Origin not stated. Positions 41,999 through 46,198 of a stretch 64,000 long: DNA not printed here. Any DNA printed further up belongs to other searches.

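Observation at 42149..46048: Single 1299-aa polypeptide fusing an LsrK-like FGGY kinase, a D-2-hydroxyacid dehydrogenase, an SCP2 domain and a class II aldolase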

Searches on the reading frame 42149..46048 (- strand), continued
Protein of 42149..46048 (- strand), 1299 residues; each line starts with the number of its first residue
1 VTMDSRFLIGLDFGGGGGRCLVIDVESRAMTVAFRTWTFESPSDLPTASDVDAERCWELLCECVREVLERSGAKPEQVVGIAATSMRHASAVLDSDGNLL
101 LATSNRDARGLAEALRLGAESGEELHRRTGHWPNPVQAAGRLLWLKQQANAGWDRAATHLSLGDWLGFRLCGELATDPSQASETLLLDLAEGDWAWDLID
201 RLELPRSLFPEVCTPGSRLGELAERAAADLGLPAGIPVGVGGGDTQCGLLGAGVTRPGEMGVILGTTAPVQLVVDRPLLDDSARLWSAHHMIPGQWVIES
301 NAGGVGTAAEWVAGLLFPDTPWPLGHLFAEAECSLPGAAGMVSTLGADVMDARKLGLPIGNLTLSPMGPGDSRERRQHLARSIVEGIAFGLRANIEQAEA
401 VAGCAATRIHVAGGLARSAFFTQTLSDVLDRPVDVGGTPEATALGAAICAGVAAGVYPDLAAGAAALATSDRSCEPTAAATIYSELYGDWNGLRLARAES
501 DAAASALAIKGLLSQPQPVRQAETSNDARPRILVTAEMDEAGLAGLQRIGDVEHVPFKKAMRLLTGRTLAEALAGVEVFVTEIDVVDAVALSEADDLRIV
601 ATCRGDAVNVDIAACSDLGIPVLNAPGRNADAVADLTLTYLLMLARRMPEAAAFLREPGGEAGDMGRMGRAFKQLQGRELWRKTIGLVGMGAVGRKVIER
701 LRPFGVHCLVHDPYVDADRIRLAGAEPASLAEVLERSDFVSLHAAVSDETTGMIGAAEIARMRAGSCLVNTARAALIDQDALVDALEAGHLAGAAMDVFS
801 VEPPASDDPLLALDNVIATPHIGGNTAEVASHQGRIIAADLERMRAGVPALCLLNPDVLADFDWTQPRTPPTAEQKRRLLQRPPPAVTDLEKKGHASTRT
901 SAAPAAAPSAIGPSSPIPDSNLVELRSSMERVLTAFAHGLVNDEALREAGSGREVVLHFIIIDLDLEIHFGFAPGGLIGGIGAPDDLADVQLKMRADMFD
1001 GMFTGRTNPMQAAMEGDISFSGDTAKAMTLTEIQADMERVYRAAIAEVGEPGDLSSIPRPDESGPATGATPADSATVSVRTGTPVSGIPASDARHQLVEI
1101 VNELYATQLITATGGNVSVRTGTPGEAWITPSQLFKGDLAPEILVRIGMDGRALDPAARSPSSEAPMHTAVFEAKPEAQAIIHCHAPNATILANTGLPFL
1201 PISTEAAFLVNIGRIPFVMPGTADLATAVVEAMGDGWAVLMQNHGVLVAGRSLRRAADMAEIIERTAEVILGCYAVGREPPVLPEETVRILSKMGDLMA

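Call 44: find_encoding_contigs(protein=P0141, flank=10000, max_places=2)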
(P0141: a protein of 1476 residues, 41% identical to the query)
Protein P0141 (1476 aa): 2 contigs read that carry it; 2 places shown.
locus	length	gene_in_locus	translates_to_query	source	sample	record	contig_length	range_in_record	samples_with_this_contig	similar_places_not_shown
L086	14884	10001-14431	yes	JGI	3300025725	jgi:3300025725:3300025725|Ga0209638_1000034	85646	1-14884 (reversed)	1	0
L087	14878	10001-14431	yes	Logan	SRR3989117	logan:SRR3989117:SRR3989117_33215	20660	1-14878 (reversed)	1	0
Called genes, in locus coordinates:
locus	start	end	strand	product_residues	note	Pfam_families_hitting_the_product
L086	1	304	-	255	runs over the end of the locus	PF01996:F420_ligase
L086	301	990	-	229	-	PF03807:F420_oxidored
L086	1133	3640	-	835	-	PF05729:NACHT (weak), PF00514:Arm (faint), PF13646:HEAT_2, PF02985:HEAT (faint), PF13646:HEAT_2 (weak)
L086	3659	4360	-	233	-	PF24481:CT398_CC, PF02591:Zn_ribbon_9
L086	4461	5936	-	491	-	PF13354:Beta-lactamase2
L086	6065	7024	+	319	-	PF01619:Pro_dh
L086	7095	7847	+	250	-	PF00392:GntR, PF08220:HTH_DeoR (faint), PF07702:UTRA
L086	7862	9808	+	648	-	PF02730:AFOR_N, PF01314:AFOR_C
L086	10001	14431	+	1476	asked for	PF00370:FGGY_N, PF02782:FGGY_C, PF00389:2-Hacid_dh, PF02826:2-Hacid_dh_C, PF02036:SCP2, PF14864:Alkyl_sulf_C (faint), PF02036:SCP2, PF00596:Aldolase_II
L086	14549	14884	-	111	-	?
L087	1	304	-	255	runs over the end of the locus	PF01996:F420_ligase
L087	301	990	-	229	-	PF03807:F420_oxidored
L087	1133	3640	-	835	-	PF05729:NACHT (weak), PF00514:Arm (faint), PF13646:HEAT_2, PF02985:HEAT (faint), PF13646:HEAT_2 (weak)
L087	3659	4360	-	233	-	PF24481:CT398_CC, PF02591:Zn_ribbon_9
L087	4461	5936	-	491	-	PF13354:Beta-lactamase2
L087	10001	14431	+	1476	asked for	PF00370:FGGY_N, PF02782:FGGY_C, PF00389:2-Hacid_dh, PF02826:2-Hacid_dh_C, PF02036:SCP2, PF14864:Alkyl_sulf_C (faint), PF02036:SCP2, PF00596:Aldolase_II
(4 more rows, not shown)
